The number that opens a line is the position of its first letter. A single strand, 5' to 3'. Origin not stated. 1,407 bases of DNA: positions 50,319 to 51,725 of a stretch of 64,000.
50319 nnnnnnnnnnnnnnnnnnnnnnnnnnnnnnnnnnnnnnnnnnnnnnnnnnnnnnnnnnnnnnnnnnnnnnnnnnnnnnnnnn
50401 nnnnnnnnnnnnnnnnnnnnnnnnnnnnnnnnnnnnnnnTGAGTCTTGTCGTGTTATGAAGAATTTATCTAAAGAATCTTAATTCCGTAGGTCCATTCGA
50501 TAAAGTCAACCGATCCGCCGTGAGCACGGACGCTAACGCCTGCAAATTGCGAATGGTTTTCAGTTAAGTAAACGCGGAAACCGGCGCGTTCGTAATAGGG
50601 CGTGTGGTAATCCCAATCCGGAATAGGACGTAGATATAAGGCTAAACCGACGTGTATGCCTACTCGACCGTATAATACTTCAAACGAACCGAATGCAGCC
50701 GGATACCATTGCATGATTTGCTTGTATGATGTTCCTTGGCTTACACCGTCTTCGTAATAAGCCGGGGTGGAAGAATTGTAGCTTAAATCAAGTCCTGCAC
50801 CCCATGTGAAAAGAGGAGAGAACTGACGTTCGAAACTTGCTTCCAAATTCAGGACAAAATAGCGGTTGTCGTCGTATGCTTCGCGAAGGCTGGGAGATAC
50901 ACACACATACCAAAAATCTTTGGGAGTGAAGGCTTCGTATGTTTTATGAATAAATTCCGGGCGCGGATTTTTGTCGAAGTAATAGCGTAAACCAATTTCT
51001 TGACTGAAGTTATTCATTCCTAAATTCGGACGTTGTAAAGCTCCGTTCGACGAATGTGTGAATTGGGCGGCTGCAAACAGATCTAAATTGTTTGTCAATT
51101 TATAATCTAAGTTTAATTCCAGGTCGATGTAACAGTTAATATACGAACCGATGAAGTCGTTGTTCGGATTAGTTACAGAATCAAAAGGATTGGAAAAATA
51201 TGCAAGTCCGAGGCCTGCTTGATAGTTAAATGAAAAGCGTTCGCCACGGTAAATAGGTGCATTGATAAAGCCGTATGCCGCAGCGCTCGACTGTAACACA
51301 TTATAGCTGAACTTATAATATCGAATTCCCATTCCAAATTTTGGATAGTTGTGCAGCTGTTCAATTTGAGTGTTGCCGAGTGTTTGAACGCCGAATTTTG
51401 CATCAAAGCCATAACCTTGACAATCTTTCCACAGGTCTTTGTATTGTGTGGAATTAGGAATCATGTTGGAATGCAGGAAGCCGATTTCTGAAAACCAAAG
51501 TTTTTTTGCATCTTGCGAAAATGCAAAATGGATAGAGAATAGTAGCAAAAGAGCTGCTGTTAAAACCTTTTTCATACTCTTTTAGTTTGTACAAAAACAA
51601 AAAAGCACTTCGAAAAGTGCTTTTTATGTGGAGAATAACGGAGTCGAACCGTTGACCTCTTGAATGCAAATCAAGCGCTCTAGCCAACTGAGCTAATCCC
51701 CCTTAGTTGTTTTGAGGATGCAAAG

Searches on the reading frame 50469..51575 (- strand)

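Call 88: search_protein_families(library=pfam, proteins=[window:50469-51575:-], max_evalue=0.001)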
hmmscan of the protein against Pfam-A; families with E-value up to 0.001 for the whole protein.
window:50469-51575:- (368 aa): 1 family
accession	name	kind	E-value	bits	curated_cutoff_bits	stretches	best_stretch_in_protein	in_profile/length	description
PF09411.16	PagL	-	2.5e-09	37.8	23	1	62-196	4-135/136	Lipid A 3-O-deacylase (PagL)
